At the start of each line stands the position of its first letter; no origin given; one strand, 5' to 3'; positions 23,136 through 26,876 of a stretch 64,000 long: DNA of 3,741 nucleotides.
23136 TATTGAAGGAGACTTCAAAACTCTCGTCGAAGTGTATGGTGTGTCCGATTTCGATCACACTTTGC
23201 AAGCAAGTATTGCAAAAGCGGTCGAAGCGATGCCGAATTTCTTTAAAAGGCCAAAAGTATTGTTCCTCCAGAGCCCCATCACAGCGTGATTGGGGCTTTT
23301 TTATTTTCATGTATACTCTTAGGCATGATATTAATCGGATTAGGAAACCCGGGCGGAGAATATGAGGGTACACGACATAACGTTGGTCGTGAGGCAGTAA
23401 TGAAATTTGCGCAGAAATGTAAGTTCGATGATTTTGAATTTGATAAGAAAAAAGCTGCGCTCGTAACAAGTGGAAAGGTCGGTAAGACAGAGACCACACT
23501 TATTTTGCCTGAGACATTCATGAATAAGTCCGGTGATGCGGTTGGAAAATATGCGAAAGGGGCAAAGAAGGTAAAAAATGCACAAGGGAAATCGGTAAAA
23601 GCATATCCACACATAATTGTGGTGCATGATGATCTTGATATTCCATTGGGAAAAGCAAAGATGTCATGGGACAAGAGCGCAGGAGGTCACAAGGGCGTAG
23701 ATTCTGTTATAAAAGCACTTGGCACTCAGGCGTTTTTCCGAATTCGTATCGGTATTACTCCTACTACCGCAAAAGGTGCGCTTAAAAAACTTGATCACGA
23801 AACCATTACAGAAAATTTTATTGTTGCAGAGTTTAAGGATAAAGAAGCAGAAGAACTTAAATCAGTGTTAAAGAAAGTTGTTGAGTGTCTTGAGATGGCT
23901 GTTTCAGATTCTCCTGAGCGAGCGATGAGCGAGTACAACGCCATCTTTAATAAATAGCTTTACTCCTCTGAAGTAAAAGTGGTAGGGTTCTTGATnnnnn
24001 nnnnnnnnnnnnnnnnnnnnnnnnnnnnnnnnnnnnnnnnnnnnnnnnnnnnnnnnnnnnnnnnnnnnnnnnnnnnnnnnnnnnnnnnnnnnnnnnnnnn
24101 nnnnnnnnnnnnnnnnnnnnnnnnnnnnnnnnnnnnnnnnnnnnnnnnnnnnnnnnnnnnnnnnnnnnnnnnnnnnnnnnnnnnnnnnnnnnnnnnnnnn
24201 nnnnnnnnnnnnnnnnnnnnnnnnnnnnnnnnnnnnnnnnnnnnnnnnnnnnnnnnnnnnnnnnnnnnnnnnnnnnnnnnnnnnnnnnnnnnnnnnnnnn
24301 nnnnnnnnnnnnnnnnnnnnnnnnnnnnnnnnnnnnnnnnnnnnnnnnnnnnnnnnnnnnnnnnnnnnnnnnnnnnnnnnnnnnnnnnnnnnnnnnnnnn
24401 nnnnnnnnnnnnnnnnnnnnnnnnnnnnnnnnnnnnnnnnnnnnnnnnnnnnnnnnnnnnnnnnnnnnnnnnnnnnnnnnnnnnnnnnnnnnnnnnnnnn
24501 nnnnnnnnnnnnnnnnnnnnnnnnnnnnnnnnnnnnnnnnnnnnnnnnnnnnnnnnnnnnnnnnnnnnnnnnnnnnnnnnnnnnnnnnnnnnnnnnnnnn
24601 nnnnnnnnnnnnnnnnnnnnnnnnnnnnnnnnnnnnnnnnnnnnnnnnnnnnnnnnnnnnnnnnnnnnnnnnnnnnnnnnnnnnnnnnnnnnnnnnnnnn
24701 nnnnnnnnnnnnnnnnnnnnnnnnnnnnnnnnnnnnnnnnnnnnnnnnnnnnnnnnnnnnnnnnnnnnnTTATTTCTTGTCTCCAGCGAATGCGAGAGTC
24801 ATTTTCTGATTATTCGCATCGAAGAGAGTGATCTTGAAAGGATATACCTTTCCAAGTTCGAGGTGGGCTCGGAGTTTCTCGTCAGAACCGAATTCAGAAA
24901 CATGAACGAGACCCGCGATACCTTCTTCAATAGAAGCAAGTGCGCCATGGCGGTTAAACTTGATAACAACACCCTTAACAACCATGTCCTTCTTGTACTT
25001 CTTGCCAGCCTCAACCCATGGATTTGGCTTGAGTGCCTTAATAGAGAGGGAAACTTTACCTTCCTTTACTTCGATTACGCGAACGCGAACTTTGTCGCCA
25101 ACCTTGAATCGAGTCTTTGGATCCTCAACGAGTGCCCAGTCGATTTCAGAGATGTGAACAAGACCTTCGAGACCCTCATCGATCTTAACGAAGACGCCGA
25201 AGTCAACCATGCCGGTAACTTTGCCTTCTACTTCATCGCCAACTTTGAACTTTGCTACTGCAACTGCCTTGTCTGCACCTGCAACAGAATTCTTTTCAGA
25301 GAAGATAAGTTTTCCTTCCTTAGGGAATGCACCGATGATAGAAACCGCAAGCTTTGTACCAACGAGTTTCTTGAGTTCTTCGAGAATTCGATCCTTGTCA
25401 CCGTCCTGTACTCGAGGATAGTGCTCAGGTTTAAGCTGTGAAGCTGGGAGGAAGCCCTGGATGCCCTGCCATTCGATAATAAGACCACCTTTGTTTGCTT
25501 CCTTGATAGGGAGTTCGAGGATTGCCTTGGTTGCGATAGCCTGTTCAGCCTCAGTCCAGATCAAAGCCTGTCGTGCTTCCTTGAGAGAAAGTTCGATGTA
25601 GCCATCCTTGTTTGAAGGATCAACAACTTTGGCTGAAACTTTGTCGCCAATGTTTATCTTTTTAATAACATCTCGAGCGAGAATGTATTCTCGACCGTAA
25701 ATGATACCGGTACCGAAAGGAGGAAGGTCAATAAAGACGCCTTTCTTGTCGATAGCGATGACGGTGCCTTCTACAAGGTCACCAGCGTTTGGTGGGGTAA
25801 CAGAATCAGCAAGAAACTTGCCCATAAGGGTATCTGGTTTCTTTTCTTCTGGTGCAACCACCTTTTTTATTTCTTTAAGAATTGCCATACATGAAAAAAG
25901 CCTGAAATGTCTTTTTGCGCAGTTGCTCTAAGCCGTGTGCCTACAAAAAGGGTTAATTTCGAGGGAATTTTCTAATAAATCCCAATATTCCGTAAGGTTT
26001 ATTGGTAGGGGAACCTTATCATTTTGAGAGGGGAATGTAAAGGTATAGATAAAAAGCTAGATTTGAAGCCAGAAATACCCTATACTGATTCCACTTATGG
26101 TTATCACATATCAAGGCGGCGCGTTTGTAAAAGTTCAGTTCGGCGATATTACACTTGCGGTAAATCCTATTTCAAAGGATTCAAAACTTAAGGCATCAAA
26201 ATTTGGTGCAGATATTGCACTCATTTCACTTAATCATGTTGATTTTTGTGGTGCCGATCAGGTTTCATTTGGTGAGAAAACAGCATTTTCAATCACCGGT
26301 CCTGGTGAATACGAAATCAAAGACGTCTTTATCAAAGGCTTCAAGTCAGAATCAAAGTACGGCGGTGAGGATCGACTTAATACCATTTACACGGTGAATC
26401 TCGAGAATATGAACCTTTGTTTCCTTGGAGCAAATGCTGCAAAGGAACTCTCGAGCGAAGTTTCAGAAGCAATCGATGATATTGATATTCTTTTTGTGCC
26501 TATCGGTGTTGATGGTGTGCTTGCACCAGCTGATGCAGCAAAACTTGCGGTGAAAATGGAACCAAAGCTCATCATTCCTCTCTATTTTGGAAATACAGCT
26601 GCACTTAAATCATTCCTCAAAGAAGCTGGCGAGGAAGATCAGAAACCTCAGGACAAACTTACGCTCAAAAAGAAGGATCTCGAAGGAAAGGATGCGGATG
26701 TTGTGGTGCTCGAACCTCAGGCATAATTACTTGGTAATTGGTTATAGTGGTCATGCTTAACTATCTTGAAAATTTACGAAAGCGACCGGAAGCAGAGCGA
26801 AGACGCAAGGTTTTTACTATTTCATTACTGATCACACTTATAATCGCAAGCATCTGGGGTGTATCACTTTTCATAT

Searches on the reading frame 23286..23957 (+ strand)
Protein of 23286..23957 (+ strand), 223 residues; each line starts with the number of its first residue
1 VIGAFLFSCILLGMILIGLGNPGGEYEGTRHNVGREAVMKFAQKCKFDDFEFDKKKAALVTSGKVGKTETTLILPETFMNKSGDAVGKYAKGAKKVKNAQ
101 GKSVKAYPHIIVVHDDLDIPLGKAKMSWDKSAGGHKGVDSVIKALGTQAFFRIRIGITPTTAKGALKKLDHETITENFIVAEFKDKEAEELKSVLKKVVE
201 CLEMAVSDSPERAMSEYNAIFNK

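Call 11: search_protein_families(library=pfam, proteins=[window:23286-23957:+], max_evalue=0.001)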
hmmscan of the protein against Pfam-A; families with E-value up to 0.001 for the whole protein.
window:23286-23957:+ (223 aa): 1 family
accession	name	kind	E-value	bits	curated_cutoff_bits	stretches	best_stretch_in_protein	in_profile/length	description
PF01195.25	Pept_tRNA_hydro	-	1.6e-47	162.1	27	1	15-218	1-183/183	Peptidyl-tRNA hydrolase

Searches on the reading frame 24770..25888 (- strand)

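Call 11: search_protein_families(library=pfam, proteins=[window:24770-25888:-], max_evalue=0.001)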
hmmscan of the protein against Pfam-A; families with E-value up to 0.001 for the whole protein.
window:24770-25888:- (372 aa): 5 families
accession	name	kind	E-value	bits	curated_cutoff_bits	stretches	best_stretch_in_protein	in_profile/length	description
PF00575.29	S1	-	6.9e-44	148.6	22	3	213-284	1-74/74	S1 RNA binding domain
PF23459.1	S1_RRP5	-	9.8e-13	48.9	27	1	217-280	4-67/72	RRP5 S1 domain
PF21543.3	CvfB_2nd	-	2.1e-05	24.8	27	0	262-284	52-75/76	Virulence regulatory factor CvfB, second domain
PF24685.1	OB_RRP5_4th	-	5.5e-05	23.5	31.5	0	241-276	38-73/92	RRP5 OB-fold domain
PF02599.21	CsrA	-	5.6e-05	23.5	27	0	261-285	12-36/53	Global regulator protein family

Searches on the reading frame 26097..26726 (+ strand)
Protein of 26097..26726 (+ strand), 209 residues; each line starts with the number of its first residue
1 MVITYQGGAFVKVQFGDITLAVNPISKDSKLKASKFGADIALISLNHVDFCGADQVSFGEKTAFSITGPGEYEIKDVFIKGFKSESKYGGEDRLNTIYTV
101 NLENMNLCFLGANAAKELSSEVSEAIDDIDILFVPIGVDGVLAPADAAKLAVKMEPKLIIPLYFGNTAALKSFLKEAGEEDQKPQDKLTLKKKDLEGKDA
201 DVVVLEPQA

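Call 11: search_protein_families(library=pfam, proteins=[window:26097-26726:+], max_evalue=0.001)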
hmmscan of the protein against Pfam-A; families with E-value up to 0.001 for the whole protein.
window:26097-26726:+ (209 aa): 1 family
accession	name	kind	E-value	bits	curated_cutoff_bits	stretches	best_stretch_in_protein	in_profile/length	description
PF13483.12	Lactamase_B_3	-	1.7e-21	77.3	24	1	3-162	2-159/160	Beta-lactamase superfamily domain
